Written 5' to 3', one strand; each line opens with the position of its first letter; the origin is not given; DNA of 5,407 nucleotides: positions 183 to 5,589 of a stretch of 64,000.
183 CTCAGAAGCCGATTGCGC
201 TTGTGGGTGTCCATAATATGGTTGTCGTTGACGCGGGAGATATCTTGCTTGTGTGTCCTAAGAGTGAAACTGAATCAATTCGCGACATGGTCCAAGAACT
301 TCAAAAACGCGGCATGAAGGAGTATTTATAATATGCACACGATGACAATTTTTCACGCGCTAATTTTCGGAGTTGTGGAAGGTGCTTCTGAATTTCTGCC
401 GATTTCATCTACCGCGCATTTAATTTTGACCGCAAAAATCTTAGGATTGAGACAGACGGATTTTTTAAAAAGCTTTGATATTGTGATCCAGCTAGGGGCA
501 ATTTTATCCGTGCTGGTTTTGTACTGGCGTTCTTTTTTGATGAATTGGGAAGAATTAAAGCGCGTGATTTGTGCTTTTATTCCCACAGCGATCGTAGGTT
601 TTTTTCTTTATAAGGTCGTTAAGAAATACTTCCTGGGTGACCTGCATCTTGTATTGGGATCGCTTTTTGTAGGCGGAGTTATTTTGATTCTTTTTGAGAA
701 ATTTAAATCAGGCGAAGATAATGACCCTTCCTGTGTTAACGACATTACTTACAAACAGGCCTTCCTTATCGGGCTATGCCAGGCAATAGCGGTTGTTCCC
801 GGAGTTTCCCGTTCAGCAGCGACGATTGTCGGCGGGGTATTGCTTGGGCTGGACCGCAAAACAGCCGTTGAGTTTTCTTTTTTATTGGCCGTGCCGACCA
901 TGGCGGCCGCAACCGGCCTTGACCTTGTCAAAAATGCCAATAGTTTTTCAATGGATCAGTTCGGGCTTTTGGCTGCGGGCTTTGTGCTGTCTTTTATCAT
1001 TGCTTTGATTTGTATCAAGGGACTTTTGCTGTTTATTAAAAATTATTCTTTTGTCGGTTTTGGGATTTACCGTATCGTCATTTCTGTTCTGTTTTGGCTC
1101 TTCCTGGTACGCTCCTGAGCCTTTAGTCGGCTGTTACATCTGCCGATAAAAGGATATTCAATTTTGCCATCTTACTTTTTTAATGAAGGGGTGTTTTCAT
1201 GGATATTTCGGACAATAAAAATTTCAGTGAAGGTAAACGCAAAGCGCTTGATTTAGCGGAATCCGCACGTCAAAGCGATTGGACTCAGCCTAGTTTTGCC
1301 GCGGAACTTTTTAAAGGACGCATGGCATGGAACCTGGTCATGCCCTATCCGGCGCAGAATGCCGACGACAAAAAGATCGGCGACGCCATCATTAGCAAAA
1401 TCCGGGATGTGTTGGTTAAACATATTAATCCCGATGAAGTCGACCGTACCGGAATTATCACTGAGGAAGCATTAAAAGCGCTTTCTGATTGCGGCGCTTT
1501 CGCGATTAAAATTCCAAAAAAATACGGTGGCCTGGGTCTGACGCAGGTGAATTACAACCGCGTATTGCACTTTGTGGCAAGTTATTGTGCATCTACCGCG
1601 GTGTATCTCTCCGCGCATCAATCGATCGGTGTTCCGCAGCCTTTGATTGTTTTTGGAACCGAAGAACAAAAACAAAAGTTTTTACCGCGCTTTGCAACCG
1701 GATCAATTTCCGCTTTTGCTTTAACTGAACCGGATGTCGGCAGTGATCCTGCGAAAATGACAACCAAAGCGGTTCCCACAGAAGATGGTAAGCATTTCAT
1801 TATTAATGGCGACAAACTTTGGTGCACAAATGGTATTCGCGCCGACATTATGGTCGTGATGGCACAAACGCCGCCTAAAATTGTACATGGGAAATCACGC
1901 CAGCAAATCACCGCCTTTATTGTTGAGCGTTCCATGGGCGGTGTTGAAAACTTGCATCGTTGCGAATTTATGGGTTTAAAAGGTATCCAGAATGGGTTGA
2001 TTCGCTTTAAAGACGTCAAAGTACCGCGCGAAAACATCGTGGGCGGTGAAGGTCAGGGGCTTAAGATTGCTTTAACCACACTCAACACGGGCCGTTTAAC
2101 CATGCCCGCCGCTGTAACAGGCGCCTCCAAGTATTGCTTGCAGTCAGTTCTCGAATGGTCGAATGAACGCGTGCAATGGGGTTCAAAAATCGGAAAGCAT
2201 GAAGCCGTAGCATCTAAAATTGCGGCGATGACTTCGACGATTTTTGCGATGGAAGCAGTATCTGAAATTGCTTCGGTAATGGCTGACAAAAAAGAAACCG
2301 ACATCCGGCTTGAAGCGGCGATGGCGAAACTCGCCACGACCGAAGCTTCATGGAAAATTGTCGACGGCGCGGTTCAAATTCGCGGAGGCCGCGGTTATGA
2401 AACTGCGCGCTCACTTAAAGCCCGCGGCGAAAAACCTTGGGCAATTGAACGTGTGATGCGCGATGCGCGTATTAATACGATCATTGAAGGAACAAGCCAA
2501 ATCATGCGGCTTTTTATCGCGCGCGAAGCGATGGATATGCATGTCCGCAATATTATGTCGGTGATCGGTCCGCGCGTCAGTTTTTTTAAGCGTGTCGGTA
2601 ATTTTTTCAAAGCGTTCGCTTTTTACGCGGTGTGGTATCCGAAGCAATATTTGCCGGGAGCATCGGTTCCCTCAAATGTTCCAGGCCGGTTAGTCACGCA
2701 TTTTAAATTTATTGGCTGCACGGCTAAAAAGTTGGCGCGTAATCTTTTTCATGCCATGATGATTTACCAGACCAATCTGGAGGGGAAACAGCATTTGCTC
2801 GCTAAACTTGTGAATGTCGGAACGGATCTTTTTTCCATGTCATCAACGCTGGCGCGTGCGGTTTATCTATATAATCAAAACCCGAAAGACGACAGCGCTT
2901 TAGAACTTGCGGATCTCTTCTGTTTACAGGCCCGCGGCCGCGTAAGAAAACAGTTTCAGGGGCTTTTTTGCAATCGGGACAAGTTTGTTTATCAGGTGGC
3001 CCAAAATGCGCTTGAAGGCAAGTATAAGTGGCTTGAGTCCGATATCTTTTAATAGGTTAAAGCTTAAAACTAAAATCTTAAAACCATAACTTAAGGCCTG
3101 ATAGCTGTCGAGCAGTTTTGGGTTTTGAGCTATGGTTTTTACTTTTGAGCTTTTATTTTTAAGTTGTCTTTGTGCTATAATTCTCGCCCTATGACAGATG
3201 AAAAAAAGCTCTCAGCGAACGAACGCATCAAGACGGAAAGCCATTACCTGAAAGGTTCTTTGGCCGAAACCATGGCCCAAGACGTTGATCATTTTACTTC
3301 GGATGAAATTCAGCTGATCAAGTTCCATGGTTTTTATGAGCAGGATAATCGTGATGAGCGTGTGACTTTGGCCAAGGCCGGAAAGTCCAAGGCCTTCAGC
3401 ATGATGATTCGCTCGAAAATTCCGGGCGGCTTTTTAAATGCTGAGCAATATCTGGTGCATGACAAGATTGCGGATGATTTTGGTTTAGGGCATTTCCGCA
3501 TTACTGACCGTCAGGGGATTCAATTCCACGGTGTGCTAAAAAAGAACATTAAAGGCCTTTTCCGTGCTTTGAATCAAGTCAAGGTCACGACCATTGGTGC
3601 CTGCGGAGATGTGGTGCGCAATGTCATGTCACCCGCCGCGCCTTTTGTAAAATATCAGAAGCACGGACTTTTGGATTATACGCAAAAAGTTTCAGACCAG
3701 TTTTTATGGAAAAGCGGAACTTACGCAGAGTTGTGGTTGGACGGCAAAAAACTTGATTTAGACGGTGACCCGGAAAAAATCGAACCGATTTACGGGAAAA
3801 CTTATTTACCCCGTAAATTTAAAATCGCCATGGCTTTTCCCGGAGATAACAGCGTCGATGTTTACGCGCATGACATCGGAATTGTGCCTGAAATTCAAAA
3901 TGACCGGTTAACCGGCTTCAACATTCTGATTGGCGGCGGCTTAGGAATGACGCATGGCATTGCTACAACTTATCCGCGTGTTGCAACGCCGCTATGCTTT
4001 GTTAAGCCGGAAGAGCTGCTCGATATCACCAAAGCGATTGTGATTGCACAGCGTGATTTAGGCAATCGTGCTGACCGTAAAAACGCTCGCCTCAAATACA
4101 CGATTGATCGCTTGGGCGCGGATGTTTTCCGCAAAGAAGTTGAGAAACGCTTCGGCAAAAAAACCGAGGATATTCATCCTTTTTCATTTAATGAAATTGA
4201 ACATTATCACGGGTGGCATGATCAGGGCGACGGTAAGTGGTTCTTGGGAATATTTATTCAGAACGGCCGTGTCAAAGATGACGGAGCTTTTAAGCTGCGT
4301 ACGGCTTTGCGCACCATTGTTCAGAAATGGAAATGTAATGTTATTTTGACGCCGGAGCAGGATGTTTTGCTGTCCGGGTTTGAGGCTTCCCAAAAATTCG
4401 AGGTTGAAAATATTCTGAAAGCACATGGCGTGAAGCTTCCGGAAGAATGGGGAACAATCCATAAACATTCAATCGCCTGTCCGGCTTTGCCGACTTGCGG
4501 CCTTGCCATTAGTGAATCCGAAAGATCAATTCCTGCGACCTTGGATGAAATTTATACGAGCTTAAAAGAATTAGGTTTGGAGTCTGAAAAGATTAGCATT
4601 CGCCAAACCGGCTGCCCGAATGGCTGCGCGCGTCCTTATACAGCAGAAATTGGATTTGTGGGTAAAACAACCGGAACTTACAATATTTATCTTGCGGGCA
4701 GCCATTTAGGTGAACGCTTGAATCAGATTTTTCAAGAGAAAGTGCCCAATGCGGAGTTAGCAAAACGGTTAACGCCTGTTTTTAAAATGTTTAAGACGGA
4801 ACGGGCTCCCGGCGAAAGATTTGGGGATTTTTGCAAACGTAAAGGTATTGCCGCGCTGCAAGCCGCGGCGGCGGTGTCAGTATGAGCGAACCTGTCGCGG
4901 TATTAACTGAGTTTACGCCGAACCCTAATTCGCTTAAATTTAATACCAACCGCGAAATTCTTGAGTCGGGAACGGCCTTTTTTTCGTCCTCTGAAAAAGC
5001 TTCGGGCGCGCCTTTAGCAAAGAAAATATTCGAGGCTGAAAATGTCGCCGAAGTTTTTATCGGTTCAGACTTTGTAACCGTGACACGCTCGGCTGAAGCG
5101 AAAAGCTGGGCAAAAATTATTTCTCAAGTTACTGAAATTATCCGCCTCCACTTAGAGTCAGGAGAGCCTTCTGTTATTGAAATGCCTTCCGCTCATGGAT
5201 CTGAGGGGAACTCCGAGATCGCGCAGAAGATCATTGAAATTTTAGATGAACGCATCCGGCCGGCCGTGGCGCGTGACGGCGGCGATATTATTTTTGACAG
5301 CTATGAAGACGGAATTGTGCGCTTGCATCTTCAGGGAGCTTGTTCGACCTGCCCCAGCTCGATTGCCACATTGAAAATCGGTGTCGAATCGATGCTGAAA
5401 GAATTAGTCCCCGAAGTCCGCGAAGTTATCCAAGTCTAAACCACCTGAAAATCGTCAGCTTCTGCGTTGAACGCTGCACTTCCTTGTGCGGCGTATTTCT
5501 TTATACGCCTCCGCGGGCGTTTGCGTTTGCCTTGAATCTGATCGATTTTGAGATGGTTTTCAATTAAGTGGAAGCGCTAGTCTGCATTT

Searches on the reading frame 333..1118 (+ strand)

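Call 51: search_protein_families(library=pfam, max_evalue=0.00001, proteins=[window:333-1118:+])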
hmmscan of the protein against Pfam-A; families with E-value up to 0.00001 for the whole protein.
window:333-1118:+ (261 aa): 1 family
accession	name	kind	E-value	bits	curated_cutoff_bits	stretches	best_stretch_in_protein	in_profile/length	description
PF02673.24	BacA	-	5.4e-72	243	33.4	1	9-252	1-256/257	Bacitracin resistance protein BacA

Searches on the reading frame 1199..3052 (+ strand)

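Call 51: search_protein_families(library=pfam, max_evalue=0.00001, proteins=[window:1199-3052:+])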
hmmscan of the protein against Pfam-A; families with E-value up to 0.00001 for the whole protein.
window:1199-3052:+ (617 aa): 6 families
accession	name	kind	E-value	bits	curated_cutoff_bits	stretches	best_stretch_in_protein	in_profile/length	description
PF00441.29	Acyl-CoA_dh_1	-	7.6e-33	114.2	22.4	1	285-444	1-149/150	Acyl-CoA dehydrogenase, C-terminal domain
PF02771.21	Acyl-CoA_dh_N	-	6.6e-23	81.7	22.9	1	63-168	6-112/113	Acyl-CoA dehydrogenase, N-terminal domain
PF02770.24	Acyl-CoA_dh_M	-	5.3e-21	75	33.3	1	172-273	1-97/97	Acyl-CoA dehydrogenase, middle domain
PF21343.2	ACAD9-ACADV_C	-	3.1e-12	47.3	27.8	1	519-594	24-100/120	ACAD9/ACADV, C-terminal domain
PF08028.16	Acyl-CoA_dh_2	-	7.5e-08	33.2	22.7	1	302-427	3-127/134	Acyl-CoA dehydrogenase, C-terminal domain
PF21263.2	Acyl-CoA-dh_C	-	6.9e-07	29.9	27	0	519-585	13-73/96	Acyl-CoA dehydrogenase, C-terminal domain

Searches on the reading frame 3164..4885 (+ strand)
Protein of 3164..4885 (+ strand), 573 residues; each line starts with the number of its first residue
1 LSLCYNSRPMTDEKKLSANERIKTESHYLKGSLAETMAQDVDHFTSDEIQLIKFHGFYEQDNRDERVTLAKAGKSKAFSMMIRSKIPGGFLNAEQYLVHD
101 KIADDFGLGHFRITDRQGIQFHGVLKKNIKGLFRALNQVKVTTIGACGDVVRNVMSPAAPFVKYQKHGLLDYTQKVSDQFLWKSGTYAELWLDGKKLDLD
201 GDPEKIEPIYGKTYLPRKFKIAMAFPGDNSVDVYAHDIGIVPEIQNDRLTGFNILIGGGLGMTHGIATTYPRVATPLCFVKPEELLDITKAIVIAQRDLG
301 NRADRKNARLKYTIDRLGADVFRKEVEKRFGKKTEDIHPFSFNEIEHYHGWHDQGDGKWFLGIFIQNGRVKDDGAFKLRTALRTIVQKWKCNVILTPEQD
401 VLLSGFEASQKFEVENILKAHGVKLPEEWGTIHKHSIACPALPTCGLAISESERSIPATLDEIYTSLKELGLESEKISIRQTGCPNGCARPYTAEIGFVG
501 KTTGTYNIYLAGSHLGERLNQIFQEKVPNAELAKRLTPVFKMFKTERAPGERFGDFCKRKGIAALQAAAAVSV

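Call 51: search_protein_families(library=pfam, max_evalue=0.00001, proteins=[window:3164-4885:+])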
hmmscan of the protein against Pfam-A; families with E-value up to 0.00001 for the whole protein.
window:3164-4885:+ (573 aa): 2 families
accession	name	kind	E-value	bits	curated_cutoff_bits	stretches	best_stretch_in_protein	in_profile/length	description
PF01077.27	NIR_SIR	-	3.2e-48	163.6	27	1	183-333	13-157/158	Nitrite and sulphite reductase 4Fe-4S domain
PF03460.22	NIR_SIR_ferr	-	5.3e-24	84.2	24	2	80-138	10-68/69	Nitrite/Sulfite reductase ferredoxin-like half domain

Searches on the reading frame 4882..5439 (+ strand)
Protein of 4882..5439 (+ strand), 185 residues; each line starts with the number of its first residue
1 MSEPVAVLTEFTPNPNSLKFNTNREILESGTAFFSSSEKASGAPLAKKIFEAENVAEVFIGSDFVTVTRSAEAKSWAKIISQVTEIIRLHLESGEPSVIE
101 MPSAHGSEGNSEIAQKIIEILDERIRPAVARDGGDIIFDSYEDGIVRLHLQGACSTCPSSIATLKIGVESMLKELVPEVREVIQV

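Call 51: search_protein_families(library=pfam, max_evalue=0.00001, proteins=[window:4882-5439:+])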
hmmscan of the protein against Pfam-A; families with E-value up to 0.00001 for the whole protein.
window:4882-5439:+ (185 aa): 2 families
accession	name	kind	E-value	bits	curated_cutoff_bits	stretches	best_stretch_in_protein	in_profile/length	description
PF01106.22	NifU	-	1.5e-25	89.6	27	1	118-183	2-67/67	NifU-like domain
PF08712.16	Nfu_N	-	3.3e-25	88.4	27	1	9-94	3-88/88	Scaffold protein Nfu/NifU N terminal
